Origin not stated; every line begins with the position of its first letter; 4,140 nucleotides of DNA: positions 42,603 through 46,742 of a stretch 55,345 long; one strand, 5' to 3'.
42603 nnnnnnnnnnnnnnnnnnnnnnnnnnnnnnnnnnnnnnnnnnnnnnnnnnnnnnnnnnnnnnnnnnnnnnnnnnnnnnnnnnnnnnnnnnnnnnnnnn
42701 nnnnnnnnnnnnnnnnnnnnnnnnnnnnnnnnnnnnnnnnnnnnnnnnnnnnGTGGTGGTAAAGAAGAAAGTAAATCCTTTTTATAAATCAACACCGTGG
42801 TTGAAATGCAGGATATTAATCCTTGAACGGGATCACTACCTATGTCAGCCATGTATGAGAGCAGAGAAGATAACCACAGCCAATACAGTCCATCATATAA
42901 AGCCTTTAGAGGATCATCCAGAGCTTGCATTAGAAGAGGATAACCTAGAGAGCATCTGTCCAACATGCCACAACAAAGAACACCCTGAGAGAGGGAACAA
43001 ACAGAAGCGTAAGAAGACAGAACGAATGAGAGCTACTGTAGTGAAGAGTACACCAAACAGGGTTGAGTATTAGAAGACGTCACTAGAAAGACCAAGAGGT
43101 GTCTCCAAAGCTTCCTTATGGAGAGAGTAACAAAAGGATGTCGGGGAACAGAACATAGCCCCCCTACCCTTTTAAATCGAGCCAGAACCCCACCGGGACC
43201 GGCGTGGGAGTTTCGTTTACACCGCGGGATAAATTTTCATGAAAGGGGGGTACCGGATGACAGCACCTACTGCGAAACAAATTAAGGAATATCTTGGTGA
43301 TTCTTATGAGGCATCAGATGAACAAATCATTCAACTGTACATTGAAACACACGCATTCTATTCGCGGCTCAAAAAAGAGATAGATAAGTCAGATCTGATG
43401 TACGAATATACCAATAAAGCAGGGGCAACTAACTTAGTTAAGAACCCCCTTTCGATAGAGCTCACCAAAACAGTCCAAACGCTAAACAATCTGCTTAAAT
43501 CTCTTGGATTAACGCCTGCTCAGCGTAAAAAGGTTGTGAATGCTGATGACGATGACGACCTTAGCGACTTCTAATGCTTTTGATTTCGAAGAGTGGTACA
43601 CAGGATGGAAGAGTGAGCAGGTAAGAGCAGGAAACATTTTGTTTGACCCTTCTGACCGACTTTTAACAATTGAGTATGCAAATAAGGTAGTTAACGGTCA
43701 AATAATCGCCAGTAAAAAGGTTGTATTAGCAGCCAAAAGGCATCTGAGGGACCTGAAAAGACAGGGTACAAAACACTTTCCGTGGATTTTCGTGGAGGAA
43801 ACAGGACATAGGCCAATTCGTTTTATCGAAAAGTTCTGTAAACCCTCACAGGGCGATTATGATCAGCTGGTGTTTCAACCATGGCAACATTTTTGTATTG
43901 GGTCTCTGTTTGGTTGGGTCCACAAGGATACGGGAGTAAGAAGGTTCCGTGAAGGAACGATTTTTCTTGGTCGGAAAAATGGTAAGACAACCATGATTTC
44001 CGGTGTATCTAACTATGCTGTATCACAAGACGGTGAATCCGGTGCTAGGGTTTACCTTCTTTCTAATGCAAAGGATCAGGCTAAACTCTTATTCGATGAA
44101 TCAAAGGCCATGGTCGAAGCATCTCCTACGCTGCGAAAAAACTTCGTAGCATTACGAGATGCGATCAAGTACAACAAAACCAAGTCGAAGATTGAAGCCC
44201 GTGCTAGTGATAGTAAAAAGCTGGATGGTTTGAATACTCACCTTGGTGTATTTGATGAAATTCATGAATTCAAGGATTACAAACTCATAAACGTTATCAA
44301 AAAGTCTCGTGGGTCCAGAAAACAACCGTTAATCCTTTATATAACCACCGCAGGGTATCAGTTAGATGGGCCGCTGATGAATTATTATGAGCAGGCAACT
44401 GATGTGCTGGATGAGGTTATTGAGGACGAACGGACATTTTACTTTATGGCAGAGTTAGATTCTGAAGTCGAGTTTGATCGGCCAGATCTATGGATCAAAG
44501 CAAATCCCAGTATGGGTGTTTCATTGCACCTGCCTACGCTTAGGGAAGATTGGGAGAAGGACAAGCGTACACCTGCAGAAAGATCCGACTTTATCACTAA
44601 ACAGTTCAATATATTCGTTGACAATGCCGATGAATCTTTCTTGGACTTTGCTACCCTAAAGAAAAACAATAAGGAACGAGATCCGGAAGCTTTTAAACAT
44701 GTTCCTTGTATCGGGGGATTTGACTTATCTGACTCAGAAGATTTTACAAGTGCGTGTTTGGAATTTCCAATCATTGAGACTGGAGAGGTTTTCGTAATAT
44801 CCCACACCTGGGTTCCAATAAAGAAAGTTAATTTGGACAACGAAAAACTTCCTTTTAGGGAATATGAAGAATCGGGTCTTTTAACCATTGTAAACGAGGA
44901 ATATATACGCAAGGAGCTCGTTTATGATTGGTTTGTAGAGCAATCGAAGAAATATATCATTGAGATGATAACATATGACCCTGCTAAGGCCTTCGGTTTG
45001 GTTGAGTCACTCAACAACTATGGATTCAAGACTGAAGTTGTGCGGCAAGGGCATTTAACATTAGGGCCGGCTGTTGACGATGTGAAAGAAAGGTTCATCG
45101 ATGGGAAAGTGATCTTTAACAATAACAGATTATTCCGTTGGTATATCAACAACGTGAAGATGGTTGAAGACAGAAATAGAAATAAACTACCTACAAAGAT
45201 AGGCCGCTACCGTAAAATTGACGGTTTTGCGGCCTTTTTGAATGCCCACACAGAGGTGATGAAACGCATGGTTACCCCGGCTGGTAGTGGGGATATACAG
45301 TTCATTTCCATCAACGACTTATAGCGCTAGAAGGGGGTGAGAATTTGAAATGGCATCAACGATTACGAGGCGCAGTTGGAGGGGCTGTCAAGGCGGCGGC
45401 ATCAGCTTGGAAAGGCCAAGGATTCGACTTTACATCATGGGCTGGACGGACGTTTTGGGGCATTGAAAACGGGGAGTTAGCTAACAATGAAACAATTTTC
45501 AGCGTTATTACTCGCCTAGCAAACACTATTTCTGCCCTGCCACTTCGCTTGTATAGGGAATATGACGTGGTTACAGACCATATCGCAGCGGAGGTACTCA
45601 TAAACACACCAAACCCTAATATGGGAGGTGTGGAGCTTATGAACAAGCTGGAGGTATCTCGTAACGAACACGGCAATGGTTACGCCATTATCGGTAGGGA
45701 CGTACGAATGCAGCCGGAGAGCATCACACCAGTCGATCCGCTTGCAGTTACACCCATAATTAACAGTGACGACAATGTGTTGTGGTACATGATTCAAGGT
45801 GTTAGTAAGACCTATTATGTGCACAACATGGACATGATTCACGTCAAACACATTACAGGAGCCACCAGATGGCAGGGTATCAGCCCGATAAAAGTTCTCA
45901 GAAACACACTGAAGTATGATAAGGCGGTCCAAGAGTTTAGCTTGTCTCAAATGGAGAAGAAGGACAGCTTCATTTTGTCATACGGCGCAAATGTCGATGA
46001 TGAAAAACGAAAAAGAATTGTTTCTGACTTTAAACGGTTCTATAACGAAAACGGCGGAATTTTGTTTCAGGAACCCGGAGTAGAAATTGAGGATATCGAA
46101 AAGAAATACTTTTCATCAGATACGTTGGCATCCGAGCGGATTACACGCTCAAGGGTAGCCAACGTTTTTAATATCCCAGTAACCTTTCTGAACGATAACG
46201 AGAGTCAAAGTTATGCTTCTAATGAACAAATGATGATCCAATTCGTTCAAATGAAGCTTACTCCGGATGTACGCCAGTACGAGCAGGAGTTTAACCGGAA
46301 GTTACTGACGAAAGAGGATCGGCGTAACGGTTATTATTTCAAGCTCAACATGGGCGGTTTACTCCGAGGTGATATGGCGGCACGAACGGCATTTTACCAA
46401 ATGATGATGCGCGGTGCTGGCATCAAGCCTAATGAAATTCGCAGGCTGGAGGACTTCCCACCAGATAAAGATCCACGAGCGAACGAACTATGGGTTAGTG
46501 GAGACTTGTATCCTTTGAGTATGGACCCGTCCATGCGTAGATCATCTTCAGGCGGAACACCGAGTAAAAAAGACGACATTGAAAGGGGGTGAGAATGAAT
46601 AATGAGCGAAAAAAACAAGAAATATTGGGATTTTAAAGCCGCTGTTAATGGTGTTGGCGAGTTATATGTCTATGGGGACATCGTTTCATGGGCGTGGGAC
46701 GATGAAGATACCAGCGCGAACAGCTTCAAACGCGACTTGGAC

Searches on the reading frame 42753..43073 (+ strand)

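Call 34: search_protein_families(library=phrogs, proteins=[window:42753-43073:+], max_evalue=0.001)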
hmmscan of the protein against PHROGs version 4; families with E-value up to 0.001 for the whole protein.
window:42753-43073:+ (106 aa): 18 families
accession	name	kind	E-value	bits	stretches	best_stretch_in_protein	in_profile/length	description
phrog_144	-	DNA, RNA and nucleotide metabolism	1.1e-26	94.5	1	5-99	61-155/175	HNH endonuclease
phrog_119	-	DNA, RNA and nucleotide metabolism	8.7e-26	91.7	1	2-94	177-272/443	HNH endonuclease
phrog_5956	-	DNA, RNA and nucleotide metabolism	9.2e-23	81.4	1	4-92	35-123/138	HNH endonuclease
phrog_4581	-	head and packaging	5.8e-21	76.3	1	5-98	42-130/395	terminase small subunit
phrog_589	-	DNA, RNA and nucleotide metabolism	2.7e-19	70.6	1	4-93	67-155/179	HNH endonuclease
phrog_2323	-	DNA, RNA and nucleotide metabolism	1.1e-13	52.1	1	6-87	14-93/113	HNH endonuclease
phrog_333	-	DNA, RNA and nucleotide metabolism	2.3e-09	38.5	1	16-94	21-95/138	HNH endonuclease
phrog_1271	-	DNA, RNA and nucleotide metabolism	7.2e-08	33.2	1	18-90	256-329/361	HNH endonuclease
phrog_8446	-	DNA, RNA and nucleotide metabolism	9.1e-08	33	1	15-79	127-198/211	HNH endonuclease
phrog_25061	-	DNA, RNA and nucleotide metabolism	1.4e-07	33.2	1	6-75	117-184/219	HNH endonuclease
phrog_4321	-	DNA, RNA and nucleotide metabolism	1.6e-06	28.9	1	8-93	40-129/135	HNH endonuclease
phrog_6050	-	DNA, RNA and nucleotide metabolism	2.3e-05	24.4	1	20-83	303-364/402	HNH endonuclease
phrog_740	-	DNA, RNA and nucleotide metabolism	3.3e-05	24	1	17-81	27-89/332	HNH endonuclease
phrog_338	-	DNA, RNA and nucleotide metabolism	4.3e-05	24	1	24-79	203-262/340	HNH endonuclease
phrog_8048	-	DNA, RNA and nucleotide metabolism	7.4e-05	23.1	1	19-86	167-235/273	HNH endonuclease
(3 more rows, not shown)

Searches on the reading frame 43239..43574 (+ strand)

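Call 34: search_protein_families(library=phrogs, proteins=[window:43239-43574:+], max_evalue=0.001)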
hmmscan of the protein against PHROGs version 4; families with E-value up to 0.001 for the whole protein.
window:43239-43574:+ (111 aa): 4 families
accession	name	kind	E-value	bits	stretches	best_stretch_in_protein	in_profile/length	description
phrog_361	-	head and packaging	1.4e-34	120.1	1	8-109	7-112/129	terminase small subunit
phrog_83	-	head and packaging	7.4e-11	43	1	26-107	112-189/246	terminase small subunit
phrog_5110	-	head and packaging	7.6e-07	30.2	1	29-100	33-104/110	terminase small subunit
phrog_9452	-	head and packaging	0.0006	20.4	1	11-99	110-192/211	terminase small subunit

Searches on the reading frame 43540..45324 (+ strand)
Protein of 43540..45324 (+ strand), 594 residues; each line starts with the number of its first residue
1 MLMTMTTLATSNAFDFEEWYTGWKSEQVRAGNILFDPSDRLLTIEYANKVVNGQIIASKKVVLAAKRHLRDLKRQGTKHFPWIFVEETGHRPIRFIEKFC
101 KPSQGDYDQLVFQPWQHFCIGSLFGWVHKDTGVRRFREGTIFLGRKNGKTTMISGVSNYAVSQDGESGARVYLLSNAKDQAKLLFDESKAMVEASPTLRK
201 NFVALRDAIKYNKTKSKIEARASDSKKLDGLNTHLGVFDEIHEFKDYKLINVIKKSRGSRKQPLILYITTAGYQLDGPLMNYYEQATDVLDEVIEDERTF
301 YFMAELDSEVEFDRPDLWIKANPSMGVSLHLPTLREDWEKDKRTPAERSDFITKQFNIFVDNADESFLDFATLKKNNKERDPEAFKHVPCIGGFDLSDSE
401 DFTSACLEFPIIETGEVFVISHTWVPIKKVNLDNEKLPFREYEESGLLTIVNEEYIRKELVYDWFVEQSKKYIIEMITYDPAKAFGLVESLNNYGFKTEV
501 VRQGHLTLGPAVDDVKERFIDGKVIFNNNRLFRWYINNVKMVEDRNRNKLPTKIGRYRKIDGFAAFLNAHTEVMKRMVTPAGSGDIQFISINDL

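Call 11: search_protein_families(library=pfam, proteins=[window:43540-45324:+], max_evalue=0.01)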
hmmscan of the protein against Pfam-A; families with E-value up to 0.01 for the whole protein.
window:43540-45324:+ (594 aa): 2 families
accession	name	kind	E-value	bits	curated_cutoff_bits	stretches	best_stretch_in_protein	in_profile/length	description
PF20441.4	TerL_nuclease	-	3.9e-29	102.2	24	1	294-573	2-282/286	Terminase large subunit, endonuclease domain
PF03354.21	TerL_ATPase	-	1.6e-28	100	23.7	1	114-284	1-174/178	Terminase large subunit, ATPase domain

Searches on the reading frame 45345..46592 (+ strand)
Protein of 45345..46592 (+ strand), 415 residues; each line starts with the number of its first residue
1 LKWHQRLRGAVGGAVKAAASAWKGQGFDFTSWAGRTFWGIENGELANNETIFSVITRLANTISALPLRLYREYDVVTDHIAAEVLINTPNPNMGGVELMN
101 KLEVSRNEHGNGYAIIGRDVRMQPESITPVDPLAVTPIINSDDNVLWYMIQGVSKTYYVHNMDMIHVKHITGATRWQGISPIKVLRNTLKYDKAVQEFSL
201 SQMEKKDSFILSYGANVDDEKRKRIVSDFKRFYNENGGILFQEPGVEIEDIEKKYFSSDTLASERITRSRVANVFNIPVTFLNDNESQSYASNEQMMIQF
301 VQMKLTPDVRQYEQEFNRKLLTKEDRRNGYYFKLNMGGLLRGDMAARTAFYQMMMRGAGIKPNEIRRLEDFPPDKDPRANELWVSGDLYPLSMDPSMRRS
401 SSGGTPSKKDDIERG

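Call 11: search_protein_families(library=pfam, proteins=[window:45345-46592:+], max_evalue=0.01)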
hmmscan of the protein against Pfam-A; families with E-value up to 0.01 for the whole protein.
window:45345-46592:+ (415 aa): 1 family
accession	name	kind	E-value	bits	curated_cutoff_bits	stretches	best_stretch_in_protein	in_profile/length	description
PF04860.17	Phage_portal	-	2.7e-75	254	39.1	1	50-370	2-321/321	Phage portal protein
